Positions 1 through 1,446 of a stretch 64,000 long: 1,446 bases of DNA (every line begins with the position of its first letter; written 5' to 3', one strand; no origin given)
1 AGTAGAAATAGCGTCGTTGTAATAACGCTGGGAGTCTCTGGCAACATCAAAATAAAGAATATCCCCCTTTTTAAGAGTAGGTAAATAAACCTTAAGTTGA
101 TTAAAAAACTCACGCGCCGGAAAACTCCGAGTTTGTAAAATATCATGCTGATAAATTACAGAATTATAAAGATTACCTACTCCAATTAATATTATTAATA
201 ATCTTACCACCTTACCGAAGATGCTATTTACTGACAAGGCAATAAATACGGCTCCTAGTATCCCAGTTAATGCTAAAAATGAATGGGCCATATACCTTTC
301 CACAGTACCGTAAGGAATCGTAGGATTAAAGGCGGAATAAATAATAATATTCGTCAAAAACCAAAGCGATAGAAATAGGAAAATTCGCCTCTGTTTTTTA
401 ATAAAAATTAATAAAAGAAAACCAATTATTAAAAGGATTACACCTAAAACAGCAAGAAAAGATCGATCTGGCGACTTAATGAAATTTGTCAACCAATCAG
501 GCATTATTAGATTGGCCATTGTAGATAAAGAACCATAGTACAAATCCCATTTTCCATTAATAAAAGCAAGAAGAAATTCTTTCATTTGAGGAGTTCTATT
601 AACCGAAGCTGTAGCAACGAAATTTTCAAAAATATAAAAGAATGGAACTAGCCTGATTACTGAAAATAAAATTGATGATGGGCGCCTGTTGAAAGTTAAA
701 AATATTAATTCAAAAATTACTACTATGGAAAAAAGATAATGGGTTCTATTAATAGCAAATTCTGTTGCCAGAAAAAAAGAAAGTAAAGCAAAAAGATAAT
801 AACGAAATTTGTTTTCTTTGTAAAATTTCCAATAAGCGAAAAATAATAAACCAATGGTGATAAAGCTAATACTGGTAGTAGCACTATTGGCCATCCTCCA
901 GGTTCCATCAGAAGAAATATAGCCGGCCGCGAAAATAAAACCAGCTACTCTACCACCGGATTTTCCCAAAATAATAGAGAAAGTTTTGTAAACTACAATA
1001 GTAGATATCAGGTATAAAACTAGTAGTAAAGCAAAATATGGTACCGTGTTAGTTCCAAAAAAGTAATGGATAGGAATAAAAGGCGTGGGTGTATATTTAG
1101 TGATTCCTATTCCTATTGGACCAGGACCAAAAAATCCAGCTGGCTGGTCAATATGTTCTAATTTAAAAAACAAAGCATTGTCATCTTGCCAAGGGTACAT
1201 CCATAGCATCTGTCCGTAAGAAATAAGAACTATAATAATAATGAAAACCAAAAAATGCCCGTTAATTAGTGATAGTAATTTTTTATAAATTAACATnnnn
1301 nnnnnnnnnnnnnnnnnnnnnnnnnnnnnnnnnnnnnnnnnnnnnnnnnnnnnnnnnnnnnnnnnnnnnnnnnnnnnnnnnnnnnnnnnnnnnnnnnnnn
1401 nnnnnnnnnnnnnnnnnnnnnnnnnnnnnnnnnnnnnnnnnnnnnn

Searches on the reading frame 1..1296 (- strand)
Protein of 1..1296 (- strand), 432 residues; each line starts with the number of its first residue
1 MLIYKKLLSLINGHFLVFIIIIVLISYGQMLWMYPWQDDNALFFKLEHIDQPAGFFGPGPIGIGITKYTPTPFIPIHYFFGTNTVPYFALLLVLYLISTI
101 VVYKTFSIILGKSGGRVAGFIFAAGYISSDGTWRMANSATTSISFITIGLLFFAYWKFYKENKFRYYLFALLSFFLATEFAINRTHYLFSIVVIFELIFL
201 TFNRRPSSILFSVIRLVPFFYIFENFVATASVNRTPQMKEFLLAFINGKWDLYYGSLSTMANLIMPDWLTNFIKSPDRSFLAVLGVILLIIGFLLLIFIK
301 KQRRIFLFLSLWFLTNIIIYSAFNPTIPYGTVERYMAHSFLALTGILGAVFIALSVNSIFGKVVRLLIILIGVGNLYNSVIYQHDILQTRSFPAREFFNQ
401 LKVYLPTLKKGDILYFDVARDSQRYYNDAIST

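Call 4: search_protein_families(library=pfam, proteins=[window:1-1296:-], max_evalue=1)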
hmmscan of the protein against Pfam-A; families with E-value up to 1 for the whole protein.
window:1-1296:- (432 aa): 0 families

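Call 5: search_protein_families(library=ncbifam, proteins=[window:1-1296:-], max_evalue=1)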
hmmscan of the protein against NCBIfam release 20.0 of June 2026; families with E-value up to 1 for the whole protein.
window:1-1296:- (432 aa): 0 families

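Call 55: find_related_loci(query=A5, collection=genome_contigs, flank=6000)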
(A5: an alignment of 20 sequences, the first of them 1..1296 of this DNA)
Query A5 (432 aa) in genome_contigs; peptide patterns used: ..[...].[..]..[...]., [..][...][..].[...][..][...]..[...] (x = any residue, [..] = any of these).
89 stretches matched a pattern; 19 encode a relative of the query (tblastn E <= 1e-3); 19 distinct loci.
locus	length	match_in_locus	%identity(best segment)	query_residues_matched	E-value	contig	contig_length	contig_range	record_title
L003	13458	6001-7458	45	3-432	4e-121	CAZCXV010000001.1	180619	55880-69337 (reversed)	MAG TPA_asm: uncultured Gammaproteobacteria bacterium isolate SRP062349_co2_267 genome assembly, contig: NODE_32_length_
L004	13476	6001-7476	43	9-432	1e-120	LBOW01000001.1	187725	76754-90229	MAG: Candidatus Woesebacteria bacterium GW2011_GWB1_33_22 UR35_C0001, whole genome shotgun sequence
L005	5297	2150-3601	43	8-432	2e-119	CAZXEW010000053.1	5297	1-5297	MAG TPA_asm: uncultured Gammaproteobacteria bacterium isolate binchicken_co203_146 genome assembly, contig: k141_4487733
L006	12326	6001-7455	40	3-431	6e-110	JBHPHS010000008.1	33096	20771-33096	Patescibacteria group bacterium isolate SAG AM-312-A20 AM-312-A20_NODE_8, whole genome shotgun sequence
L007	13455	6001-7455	38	7-431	3e-96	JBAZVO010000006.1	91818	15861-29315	MAG: Candidatus Woesearchaeota archaeon isolate SO_2017_GW1_254 NODE_1551_length_91818_cov_7.621184_OW334_2017, whole ge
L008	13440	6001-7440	34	3-431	1e-92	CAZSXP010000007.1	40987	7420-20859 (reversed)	MAG TPA_asm: uncultured Gammaproteobacteria bacterium isolate SRP062349_co2_93 genome assembly, contig: NODE_563_length_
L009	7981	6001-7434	34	5-431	8e-83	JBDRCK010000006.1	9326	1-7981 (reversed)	MAG: bacterium isolate MEGAHIT-group-1.182 k141_6252735, whole genome shotgun sequence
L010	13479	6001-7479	50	6-432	3e-78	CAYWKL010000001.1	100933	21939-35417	MAG TPA_asm: uncultured Gammaproteobacteria bacterium isolate binchicken_co38_1283 genome assembly, contig: NODE_524_len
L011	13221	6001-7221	40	6-431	7e-77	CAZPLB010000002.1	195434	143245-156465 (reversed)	MAG TPA_asm: uncultured Gammaproteobacteria bacterium isolate SRP200132_co2_495 genome assembly, contig: NODE_9_length_1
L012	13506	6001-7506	47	1-431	4e-73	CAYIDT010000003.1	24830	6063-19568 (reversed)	MAG TPA_asm: uncultured Gammaproteobacteria bacterium isolate ERP119705_co1_249 genome assembly, contig: NODE_2028_lengt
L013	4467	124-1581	30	11-432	6e-64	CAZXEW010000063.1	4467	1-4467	MAG TPA_asm: uncultured Gammaproteobacteria bacterium isolate binchicken_co203_146 genome assembly, contig: k141_457722,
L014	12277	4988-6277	29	12-423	1e-42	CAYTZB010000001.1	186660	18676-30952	MAG TPA_asm: uncultured Gammaproteobacteria bacterium isolate binchicken_co134_900 genome assembly, contig: NODE_177_len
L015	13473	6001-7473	35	19-428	8e-36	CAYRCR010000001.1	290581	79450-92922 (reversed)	MAG TPA_asm: uncultured Gammaproteobacteria bacterium isolate SRP050083_co1_366 genome assembly, contig: NODE_3_length_2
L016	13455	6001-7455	37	4-423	4e-35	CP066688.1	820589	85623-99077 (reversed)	MAG: Candidatus Daviesbacteria bacterium isolate NC_groundwater_497_Ag_S-0.1um_39_22 chromosome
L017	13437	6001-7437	32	26-422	1e-33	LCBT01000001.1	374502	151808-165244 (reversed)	MAG: Candidatus Daviesbacteria bacterium GW2011_GWA1_41_61 UU73_C0001, whole genome shotgun sequence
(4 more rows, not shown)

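Call 87: find_homologous_proteins(query=A5, max_evalue=1e-10)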
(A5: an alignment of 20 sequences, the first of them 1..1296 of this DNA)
Query A5 (20 sequences) (432 aa, profile of the alignment): 51 proteins with E <= 1e-10 among 8000 candidates.
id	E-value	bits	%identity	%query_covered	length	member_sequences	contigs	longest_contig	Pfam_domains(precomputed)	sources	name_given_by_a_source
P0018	0.0e+0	1181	53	63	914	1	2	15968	PF00754.32,PF22633.4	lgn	-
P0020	0.0e+0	1164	43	98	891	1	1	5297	PF00754.32,PF22633.4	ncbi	-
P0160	0.0e+0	1138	42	97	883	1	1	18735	PF00754.32,PF22633.4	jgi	-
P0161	0.0e+0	1130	52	63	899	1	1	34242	PF00754.32,PF22633.4,PF13231.13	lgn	-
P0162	0.0e+0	1118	64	62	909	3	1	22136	PF00754.32,PF22633.4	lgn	-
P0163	0.0e+0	1117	59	63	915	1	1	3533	PF00754.32,PF22633.4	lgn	-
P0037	0.0e+0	1116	35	98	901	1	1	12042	PF00754.32,PF13231.13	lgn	-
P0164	0.0e+0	1108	69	63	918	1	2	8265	PF00754.32,PF22633.4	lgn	-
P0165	0.0e+0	1103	44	71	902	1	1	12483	PF00754.32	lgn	-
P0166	0.0e+0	1101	43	98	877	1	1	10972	PF00754.32,PF22633.4,PF13231.13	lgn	-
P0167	0.0e+0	1101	45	100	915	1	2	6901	PF00754.32,PF22633.4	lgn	-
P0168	0.0e+0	1094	52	99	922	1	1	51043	PF00754.32,PF22633.4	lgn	-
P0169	0.0e+0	1088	47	99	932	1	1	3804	PF00754.32,PF22633.4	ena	-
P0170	0.0e+0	1084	59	62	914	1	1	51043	PF00754.32,PF22633.4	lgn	-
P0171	0.0e+0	1079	57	68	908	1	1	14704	PF00754.32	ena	-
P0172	0.0e+0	1077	44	94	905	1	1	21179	PF00754.32,PF22633.4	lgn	-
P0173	0.0e+0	1065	47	99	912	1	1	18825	PF00754.32,PF22633.4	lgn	-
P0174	0.0e+0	1060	100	100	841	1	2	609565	PF00754.32,PF22633.4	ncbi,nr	ncbi:discoidin domain-containing protein [Candidatus Microgenomates bacterium]|nr:discoidin domain-c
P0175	0.0e+0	1056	48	62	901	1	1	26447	PF00754.32,PF22633.4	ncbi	-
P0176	0.0e+0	1055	41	99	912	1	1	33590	PF00754.32,PF22633.4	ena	-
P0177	0.0e+0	1054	58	61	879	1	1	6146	PF00754.32,PF22633.4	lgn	-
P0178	0.0e+0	1051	43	92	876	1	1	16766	PF00754.32,PF22633.4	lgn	-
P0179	0.0e+0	1038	55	60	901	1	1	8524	PF00754.32,PF22633.4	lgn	-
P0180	0.0e+0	1036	46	69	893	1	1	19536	PF00754.32,PF22633.4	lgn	-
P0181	0.0e+0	1034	48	66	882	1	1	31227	PF00754.32,PF22633.4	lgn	-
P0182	0.0e+0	1032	45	98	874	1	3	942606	PF00754.32,PF22633.4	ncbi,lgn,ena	-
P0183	0.0e+0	1027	37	100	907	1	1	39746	PF00754.32,PF22633.4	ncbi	ncbi:discoidin domain-containing protein [Patescibacteria group bacterium]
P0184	0.0e+0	1019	65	99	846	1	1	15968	PF00754.32,PF22633.4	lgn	-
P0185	5.4e-297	1006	62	99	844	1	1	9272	PF00754.32,PF22633.4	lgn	-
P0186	5.7e-296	1002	45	57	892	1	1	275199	PF00754.32,PF22633.4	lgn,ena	-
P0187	1.7e-295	1001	48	69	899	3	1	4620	PF00754.32,PF22633.4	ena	-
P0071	6.6e-294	995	45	59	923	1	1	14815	PF00754.32,PF22633.4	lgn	-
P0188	4.6e-284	963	42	76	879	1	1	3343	PF00754.32,PF22633.4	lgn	-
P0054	1.6e-282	958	49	56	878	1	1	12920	PF00754.32,PF22633.4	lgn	-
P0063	1.1e-278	945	41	99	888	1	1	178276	PF00754.32,PF22633.4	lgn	-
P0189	7.5e-272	922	43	99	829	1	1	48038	PF00754.32,PF22633.4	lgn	-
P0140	2.0e-271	921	37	99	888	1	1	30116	PF00754.32,PF22633.4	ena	-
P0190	2.8e-271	921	37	100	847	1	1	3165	PF00754.32,PF22633.4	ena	-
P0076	1.3e-268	912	40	97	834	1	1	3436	PF00754.32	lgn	-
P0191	5.7e-268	910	35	100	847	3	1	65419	PF00754.32,PF22633.4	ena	-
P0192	2.7e-267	907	41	100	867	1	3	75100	PF00754.32,PF22633.4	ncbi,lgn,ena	ncbi:MAG: discoidin domain-containing protein [Patescibacteria group bacterium]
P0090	2.8e-258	878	40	98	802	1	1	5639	PF00754.32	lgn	-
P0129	1.1e-255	869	33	62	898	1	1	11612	PF00754.32,PF22633.4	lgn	-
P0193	2.0e-247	842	38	97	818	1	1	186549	PF00754.32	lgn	-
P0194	1.2e-243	829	33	70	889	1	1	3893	PF00754.32,PF22633.4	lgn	-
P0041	6.1e-231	787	20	21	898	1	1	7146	PF00754.32,PF22633.4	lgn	-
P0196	4.8e-201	688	34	60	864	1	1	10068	PF00754.32,PF22633.4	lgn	-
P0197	7.3e-197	674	30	44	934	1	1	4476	PF00754.32,PF22633.4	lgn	-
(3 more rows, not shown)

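Call 91: search_protein_families(library=pfam, proteins=[P0174, P0161, P0166, P0168], max_evalue=1)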
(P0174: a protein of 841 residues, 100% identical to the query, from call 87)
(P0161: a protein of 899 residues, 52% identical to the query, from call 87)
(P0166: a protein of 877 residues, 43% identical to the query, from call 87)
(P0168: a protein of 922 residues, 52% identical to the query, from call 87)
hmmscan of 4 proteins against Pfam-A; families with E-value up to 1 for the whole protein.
P0174 (841 aa): 3 families
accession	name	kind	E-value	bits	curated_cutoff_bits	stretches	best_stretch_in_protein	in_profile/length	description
PF00754.31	F5_F8_type_C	-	9.6e-14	52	28.2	1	605-722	3-122/127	F5/8 type C domain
PF22633.2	F5_F8_type_C_2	-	2.5e-08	34.9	27.8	1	617-711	1-91/91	NedA-like, galactose-binding domain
PF03256.22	ANAPC10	-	0.014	15.4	21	1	595-630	22-57/185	Anaphase-promoting complex, subunit 10 (APC10)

P0161 (899 aa): 4 families
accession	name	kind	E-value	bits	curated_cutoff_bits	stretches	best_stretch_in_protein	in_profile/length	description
PF00754.31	F5_F8_type_C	-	4.9e-09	36.8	28.2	1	658-776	3-122/127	F5/8 type C domain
PF22633.2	F5_F8_type_C_2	-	1.7e-06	29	27.8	1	670-763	1-89/91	NedA-like, galactose-binding domain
PF13231.12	PMT_2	-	4.3e-05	24.2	26.1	1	77-216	14-151/160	Dolichyl-phosphate-mannose-protein mannosyltransferase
PF05202.17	Flp_C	-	0.025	14.4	25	1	731-808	48-126/254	Recombinase Flp protein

P0166 (877 aa): 6 families
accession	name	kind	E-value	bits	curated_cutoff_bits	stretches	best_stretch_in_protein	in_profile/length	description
PF00754.31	F5_F8_type_C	-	1.2e-17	64.7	28.2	1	640-761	3-126/127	F5/8 type C domain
PF22633.2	F5_F8_type_C_2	-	2e-11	44.8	27.8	1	653-746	2-91/91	NedA-like, galactose-binding domain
PF13231.12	PMT_2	-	6.1e-06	27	26.1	1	75-210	14-140/160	Dolichyl-phosphate-mannose-protein mannosyltransferase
PF24607.1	CBM_AftD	-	0.0091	16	27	1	654-750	23-112/149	Arabinofuranosyltransferase D, third carbohydrate binding module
PF00055.23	Laminin_N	-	0.012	15.6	25.9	1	649-716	54-123/233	Laminin N-terminal (Domain VI)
PF03256.22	ANAPC10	-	0.054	13.6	21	1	617-668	9-60/185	Anaphase-promoting complex, subunit 10 (APC10)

P0168 (922 aa): 2 families
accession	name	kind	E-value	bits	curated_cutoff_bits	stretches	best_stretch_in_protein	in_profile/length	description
PF00754.31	F5_F8_type_C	-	3.7e-13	50.2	28.2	1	681-790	8-114/127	F5/8 type C domain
PF22633.2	F5_F8_type_C_2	-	1.2e-08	35.9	27.8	1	692-786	1-91/91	NedA-like, galactose-binding domain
